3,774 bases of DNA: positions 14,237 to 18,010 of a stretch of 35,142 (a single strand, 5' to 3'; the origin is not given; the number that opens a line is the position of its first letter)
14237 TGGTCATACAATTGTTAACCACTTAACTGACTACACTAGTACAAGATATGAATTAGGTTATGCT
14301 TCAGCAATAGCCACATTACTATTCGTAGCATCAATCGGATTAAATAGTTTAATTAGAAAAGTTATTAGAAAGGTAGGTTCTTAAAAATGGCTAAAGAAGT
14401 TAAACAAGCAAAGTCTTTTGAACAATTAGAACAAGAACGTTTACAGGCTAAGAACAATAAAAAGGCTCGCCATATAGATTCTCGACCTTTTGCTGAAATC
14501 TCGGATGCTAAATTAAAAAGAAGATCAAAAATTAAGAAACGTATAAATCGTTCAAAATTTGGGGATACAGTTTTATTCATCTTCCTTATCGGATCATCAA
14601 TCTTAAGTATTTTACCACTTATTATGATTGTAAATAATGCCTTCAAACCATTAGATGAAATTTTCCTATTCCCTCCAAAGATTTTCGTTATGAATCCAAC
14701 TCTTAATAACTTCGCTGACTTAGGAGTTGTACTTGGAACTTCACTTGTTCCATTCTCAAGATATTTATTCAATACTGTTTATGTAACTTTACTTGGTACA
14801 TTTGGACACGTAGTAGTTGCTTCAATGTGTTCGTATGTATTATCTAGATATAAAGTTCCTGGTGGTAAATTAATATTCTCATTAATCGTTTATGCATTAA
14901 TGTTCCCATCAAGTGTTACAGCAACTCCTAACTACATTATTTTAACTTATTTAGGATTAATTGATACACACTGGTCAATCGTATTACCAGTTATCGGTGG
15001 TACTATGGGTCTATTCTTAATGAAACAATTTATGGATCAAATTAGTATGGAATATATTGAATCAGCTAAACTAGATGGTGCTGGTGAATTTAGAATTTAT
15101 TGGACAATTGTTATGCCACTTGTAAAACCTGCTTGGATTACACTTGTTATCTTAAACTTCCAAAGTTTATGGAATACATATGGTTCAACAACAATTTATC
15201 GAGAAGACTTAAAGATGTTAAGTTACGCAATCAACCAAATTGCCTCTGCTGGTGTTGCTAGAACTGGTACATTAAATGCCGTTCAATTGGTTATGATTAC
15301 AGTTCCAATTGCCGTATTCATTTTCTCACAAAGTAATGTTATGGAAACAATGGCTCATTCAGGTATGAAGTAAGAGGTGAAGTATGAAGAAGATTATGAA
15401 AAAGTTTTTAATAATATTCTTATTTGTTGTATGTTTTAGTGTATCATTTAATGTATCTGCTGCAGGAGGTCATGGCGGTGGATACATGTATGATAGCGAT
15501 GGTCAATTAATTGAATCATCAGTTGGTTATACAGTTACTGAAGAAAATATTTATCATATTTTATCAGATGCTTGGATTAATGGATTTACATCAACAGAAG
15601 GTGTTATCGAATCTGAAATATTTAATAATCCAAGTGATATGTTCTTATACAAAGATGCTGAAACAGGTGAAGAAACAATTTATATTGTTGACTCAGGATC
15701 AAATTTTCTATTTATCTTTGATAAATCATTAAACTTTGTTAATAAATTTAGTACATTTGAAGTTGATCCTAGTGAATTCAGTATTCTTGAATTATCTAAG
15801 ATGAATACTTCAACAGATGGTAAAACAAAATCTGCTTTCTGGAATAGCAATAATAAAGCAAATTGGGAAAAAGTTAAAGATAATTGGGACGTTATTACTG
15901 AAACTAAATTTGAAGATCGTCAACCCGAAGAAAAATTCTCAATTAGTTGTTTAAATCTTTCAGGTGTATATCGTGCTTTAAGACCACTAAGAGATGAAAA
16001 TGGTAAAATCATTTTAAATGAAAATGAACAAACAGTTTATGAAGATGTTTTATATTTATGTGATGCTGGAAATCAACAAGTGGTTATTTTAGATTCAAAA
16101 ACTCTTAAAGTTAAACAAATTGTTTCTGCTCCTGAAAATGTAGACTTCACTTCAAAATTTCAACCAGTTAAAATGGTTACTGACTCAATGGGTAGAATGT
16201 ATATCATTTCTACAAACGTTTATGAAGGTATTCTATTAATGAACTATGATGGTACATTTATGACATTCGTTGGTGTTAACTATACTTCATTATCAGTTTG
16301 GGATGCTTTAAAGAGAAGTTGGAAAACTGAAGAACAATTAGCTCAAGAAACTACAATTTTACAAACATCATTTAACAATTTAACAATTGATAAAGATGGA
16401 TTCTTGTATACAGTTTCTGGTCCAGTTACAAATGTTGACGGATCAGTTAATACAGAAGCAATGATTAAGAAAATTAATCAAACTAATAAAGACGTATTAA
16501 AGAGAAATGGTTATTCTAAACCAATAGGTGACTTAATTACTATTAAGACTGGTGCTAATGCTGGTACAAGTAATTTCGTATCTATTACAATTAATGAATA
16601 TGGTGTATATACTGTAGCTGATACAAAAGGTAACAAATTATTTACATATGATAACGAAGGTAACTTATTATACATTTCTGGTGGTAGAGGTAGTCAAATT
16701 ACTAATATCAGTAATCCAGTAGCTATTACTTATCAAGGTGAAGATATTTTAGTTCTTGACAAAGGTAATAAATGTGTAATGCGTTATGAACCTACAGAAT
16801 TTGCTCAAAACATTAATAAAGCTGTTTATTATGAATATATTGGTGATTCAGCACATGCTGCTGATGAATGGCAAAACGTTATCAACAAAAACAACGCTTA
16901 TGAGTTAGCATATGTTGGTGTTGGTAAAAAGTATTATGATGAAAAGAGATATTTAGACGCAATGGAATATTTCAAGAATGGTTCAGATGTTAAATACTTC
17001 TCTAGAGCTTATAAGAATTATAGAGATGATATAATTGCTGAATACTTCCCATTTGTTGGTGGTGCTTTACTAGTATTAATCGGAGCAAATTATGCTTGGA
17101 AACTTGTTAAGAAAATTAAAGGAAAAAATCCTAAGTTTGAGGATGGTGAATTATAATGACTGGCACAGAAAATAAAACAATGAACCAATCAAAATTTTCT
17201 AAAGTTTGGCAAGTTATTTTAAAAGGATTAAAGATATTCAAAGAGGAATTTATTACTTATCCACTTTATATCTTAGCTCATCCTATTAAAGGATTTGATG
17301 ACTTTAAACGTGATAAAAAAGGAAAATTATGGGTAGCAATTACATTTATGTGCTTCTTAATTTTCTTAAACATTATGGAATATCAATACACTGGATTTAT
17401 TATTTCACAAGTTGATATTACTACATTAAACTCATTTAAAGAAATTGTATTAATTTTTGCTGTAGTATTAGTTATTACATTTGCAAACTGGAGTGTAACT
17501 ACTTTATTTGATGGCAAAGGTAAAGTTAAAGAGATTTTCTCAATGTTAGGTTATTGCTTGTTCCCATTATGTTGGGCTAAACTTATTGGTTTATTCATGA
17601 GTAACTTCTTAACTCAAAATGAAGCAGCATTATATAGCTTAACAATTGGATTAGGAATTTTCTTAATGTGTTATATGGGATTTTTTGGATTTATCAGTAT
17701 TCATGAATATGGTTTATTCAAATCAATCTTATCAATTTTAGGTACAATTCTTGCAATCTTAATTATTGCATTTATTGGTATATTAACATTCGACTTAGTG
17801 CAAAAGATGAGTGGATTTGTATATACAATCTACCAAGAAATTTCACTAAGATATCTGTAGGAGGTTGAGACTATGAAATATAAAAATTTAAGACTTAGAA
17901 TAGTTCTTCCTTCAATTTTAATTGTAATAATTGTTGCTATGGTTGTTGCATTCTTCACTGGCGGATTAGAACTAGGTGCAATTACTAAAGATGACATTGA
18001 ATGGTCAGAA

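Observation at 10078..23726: Atypical 13.6-kb sugar-ABC cassette: giant binding protein, two permease pairs, and three non-transporter envelope proteins between them, with no ATPase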

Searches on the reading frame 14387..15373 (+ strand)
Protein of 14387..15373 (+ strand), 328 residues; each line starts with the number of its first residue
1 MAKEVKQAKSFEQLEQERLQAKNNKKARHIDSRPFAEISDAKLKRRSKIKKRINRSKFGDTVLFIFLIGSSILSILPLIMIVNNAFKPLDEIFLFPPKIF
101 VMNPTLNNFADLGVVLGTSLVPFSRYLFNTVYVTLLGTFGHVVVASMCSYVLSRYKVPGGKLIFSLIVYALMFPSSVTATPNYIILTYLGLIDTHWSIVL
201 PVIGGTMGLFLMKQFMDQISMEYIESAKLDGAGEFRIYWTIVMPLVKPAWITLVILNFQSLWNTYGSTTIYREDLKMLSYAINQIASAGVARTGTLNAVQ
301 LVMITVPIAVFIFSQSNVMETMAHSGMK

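Call 3: search_protein_families(library=pfam, proteins=[window:14387-15373:+], max_evalue=0.01)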
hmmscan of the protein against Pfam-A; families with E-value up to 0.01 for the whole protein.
window:14387-15373:+ (328 aa): 1 family
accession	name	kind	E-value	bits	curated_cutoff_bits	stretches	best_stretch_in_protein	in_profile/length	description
PF00528.27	BPD_transp_1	-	1.7e-11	44.6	26.4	1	153-272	10-132/184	Binding-protein-dependent transport system inner membrane component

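Call 7: search_protein_families(library=ncbifam, proteins=[window:14387-15373:+], max_evalue=0.001)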
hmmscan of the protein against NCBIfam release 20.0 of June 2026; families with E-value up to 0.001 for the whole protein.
window:14387-15373:+ (328 aa): 10 families
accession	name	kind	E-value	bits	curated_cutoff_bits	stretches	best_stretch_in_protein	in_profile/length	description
NF008210.0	PRK10973.1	equivalog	1.5e-22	80.6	297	1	62-314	11-268/281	sn-glycerol-3-phosphate ABC transporter permease UgpE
NF040932.1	ABC_arch_GlcU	equivalog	7e-20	71.8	340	1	65-314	7-256/272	glucose ABC transporter permease GlcU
NF008231.0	PRK10998.1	equivalog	8.1e-14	51.9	261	1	67-328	20-295/296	maltose ABC transporter permease MalG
NF007047.0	PRK09500.1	equivalog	1.9e-09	37.5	326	1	129-316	62-250/257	spermidine/putrescine ABC transporter permease PotC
NF008208.0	PRK10971.1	equivalog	7.5e-08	32.2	415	1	141-267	74-214/277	sulfate/thiosulfate ABC transporter permease CysT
TIGR02139.1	permease_CysT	equivalog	2.6e-07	30.5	246.1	1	129-321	54-260/265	sulfate ABC transporter permease subunit CysT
NF006939.0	PRK09421.1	equivalog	3.4e-07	29.9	262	1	132-323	17-224/230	molybdate ABC transporter permease subunit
TIGR01581.1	Mo_ABC_porter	hypoth_equivalog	1.5e-06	27.9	210.3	1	133-272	29-182/225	ABC transporter permease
TIGR02141.1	modB_ABC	equivalog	2.8e-06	27.1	182.6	1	131-308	4-199/208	molybdate ABC transporter permease subunit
NF011624.0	PRK15050.1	equivalog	9.9e-05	21.6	247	0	73-313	27-281/297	2-aminoethylphosphonate ABC transporter permease subunit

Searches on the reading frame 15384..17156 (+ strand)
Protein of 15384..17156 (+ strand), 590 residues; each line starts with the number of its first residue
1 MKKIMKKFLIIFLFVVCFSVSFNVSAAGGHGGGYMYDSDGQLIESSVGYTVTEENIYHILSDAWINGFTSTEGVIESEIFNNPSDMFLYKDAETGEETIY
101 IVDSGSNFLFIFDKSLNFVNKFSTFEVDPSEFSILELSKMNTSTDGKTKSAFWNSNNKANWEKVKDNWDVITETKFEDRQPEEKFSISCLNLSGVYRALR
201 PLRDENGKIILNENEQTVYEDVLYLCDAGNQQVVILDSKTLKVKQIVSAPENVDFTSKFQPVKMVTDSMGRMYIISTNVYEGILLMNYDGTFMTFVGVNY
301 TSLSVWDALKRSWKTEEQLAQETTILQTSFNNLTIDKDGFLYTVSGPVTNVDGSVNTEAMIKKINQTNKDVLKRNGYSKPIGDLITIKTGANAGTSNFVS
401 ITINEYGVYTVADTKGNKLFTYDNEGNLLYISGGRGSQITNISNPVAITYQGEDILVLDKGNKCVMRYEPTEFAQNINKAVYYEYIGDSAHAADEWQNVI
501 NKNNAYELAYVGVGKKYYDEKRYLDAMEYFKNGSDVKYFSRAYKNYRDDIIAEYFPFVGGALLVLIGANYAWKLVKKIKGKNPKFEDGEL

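Call 3: search_protein_families(library=pfam, proteins=[window:15384-17156:+], max_evalue=0.01)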
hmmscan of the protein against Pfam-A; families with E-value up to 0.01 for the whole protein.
window:15384-17156:+ (590 aa): 1 family
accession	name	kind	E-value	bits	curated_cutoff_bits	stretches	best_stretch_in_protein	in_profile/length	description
PF01436.27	NHL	-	0.0005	20.4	20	0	445-465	4-25/28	NHL repeat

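Call 7: search_protein_families(library=ncbifam, proteins=[window:15384-17156:+], max_evalue=0.001)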
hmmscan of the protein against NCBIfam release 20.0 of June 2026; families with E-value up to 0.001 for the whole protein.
window:15384-17156:+ (590 aa): 2 families
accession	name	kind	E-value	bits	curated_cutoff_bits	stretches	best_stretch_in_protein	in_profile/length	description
TIGR02276.1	beta_rpt_yvtn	repeat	7.9e-05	22.6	27.85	0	223-248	6-31/42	beta-propeller repeat protein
NF033206.1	ScyE_fam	subfamily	0.00018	21.2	80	0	330-428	75-171/333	ScyD/ScyE family protein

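Call 25: search_solved_structures(query=window:15384-17156:+, max_evalue=10)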
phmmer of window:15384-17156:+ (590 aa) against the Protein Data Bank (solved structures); distinct sequences matched with E-value up to 10: 18.
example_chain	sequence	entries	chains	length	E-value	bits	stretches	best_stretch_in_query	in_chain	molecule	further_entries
7qrw_A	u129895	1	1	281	1e-06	30.5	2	395-471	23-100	Isoform 4 of Tripartite motif-containing protein 3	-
8j72_A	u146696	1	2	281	0.00019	23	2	400-466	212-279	E3 ubiquitin-protein ligase TRIM71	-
7qrx_A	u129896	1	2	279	0.00064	21.3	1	400-466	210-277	E3 ubiquitin-protein ligase TRIM71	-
9jur_A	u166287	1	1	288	0.00073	21.1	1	400-466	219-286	E3 ubiquitin-protein ligase TRIM71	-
6d69_A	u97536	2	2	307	0.0012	20.4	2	399-468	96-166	NHL Repeat Region of D. melanogaster Thin | Thin, isoform D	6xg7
6fpt_A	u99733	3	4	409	0.068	14.6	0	401-466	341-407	E3 ubiquitin-protein ligase TRIM71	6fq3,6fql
1hzu_A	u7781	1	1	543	0.096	14.1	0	230-328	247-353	NITRITE REDUCTASE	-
1hzv_A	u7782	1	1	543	0.16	13.4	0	230-327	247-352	NITRITE REDUCTASE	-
1bl9_A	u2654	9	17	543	0.16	13.4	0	230-327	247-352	NITRITE REDUCTASE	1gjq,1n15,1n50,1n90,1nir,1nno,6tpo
5guw_M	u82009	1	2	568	0.19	13.2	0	230-327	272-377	Nitrite reductase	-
2vyi_A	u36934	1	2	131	0.27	12.6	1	469-545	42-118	SGTA PROTEIN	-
1sr4_A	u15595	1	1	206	0.32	12.4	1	249-314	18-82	Cytolethal distending toxin subunit A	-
2f2f_A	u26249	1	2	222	0.39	12.1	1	255-314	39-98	Cytolethal distending toxin A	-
1rzs_A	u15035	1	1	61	0.45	11.9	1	484-526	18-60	Regulatory protein cro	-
9r2i_D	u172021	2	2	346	0.88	11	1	103-215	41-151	Cyclin-Y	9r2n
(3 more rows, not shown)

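Call 56: find_homologous_proteins(query=window:15384-17156:+, max_evalue=0.00001)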
Query window:15384-17156:+ (590 aa): 499 proteins with E <= 0.00001 among 8000 candidates; the best 120 are listed.
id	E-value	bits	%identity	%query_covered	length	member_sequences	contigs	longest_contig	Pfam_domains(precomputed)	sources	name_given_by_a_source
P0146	0.0e+0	1295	97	100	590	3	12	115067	-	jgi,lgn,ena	-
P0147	0.0e+0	1096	83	100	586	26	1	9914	PF01436.28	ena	-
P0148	0.0e+0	1091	82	100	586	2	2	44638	-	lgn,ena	-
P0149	0.0e+0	1064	80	100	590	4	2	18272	-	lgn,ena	-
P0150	0.0e+0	1012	79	100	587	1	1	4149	PF01436.28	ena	-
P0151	1.3e-291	986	82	91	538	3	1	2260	PF01436.28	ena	-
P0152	4.7e-279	945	73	100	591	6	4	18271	-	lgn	-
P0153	7.1e-250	848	66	100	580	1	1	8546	PF01436.28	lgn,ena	-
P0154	5.7e-241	819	65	96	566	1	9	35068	-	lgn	-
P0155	4.8e-238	809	65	100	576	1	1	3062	-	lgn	-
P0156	2.2e-237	807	64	96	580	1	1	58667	-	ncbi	-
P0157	4.2e-237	806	64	96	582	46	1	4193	-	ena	-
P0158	7.5e-237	805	65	100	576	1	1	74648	-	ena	-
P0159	1.0e-236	805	65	100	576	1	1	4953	-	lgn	-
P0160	5.0e-236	803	65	100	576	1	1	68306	-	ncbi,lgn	-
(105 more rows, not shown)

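Call 67: predict_structure(alignment_id=A3)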
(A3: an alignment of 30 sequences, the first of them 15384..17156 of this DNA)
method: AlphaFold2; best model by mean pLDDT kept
length: 590 residues; sequences in the alignment: 30
mean_pLDDT: 74.9   pTM: 0.72
mean pLDDT of the five models: 74.9, 74.7, 74.1, 71.9, 71.0
residues with pLDDT >= 90: 138; 70-90: 257; 50-70: 123; < 50: 72
segments of 3 or more residues with pLDDT < 50: 22-43, 300-304, 317-325, 374-378, 380-393, 435-438, 580-590
pLDDT, mean of each block of 10 residues (from residue 1): 74 74 36 34 52 55 69 64 92 92 91 89 92 90 77 90 92 88 91 94 86 90 94 94 91 84 91 88 86 76 50 54 54 86 75 64 71 46 38 66 87 80 74 54 85 86 79 76 81 77 65 66 72 66 77 79 85 70 40
secondary structure, 60 per line:
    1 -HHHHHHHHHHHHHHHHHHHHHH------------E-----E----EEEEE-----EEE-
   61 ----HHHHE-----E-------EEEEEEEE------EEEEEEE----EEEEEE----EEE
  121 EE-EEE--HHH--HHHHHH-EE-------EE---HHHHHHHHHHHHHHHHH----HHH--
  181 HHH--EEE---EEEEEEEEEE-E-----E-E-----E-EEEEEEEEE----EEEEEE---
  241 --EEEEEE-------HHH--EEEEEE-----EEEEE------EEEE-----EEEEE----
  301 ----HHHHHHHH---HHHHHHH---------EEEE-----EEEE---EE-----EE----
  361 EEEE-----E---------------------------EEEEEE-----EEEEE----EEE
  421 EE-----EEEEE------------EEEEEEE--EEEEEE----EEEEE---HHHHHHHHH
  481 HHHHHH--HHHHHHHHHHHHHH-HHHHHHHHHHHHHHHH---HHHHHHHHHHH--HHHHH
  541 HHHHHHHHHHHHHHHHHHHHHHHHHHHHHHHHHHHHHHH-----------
elements in order: H2-23 E47-51 E57-59 H65-68 E83-90 E97-103 E108-113 E118-122 E124-126 H134-139 H155-171 E186-188 E192-201 E219-227 E232-237 E243-248 E261-266 E272-276 E283-286 E292-296 H305-312 H316-322 E332-335 E341-344 E361-364 E398-403 E409-413 E418-422 E428-432 E445-451 E454-459 E464-468 H472-486 H489-502 H504-519 H523-533 H536-579

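Call 69: fold_search(model_id=the predicted structure, library=pdb)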
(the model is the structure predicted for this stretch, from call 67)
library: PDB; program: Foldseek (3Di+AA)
matches with E <= 10: 1280; with E <= 0.001: 478
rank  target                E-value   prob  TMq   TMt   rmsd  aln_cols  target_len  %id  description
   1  8j72_B                5.4e-13  1.00  0.35  0.70   7.6       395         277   13  Crystal structure of mammalian Trim71 in complex with lncRNA Trincr1 (released 2024-03-06)
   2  6fpt_B                3.5e-12  1.00  0.35  0.52   7.2       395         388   12  Crystal structure of Danio rerio Lin41 filamin-NHL domains (released 2018-05-09)
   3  8j72_A                5.1e-12  1.00  0.35  0.70   6.8       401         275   13  Crystal structure of mammalian Trim71 in complex with lncRNA Trincr1 (released 2024-03-06)
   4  6xg7                  2.1e-11  1.00  0.34  0.67   7.4       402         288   12  1.3 A Resolution Structure of the of the NHL Repeat Region of D. melanogaster Thin (released 2020-12-16)
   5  7qrv_A                2.6e-11  1.00  0.34  0.67   7.4       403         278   12  Crystal structure of NHL domain of TRIM2 (full C-terminal) (released 2022-05-04)
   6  6fpt_A                3.7e-11  1.00  0.35  0.51   7.2       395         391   12  Crystal structure of Danio rerio Lin41 filamin-NHL domains (released 2018-05-09)
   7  6fq3_A                3.7e-11  1.00  0.35  0.51   7.5       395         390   12  Crystal structure of Danio rerio Lin41 filamin-NHL domains in complex with lin-29A 5'UTR 13mer RNA (released 2018-05-09)
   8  6d69                  3.9e-11  1.00  0.34  0.67   7.3       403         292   13  Crystal Structure of the NHL Repeat Region of D. melanogaster Thin (released 2019-04-24)
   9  7qrv_B                5.4e-11  1.00  0.35  0.72   5.7       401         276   13  Crystal structure of NHL domain of TRIM2 (full C-terminal) (released 2022-05-04)
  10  7qrv_D                7.1e-11  1.00  0.33  0.65   7.8       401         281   12  Crystal structure of NHL domain of TRIM2 (full C-terminal) (released 2022-05-04)
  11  7qrx_A                8.3e-11  1.00  0.34  0.68   8.1       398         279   14  Crystal structure of NHL domain of TRIM71 (released 2022-05-04)
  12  7b96_A                1.4e-10  1.00  0.34  0.68   7.4       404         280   13  NHL domain of human TRIM2 (released 2022-01-12)
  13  9jur                  2.8e-10  1.00  0.34  0.69   7.4       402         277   13  Crystal Structure of NHL domain of human E3 ubiquitin-protein ligase TRIM71 (released 2025-04-30)
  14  7b2r_B                4.6e-10  1.00  0.34  0.69   7.3       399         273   12  Crystal structure of NHL domain of TRIM2 (released 2021-01-13)
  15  7qrw                  5.7e-10  1.00  0.34  0.68   7.7       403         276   11  Crystal structure of NHL domain of TRIM3 (released 2022-05-04)
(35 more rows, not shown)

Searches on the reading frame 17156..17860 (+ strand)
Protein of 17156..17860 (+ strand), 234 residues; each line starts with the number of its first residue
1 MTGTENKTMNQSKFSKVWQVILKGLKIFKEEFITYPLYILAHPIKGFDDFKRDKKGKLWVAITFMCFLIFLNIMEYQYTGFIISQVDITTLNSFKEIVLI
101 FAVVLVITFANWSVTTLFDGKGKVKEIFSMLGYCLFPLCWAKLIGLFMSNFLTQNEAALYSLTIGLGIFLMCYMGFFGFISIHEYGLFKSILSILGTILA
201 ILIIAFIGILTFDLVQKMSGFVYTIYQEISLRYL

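Call 3: search_protein_families(library=pfam, proteins=[window:17156-17860:+], max_evalue=0.01)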
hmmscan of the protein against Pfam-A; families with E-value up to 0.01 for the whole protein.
window:17156-17860:+ (234 aa): 1 family
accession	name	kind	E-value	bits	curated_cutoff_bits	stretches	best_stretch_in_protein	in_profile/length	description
PF04893.22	Yip1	-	3.4e-15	56.8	28.6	1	38-208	2-172/173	Yip1 domain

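Call 7: search_protein_families(library=ncbifam, proteins=[window:17156-17860:+], max_evalue=0.001)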
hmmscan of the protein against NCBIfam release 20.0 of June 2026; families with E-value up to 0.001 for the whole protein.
window:17156-17860:+ (234 aa): 0 families
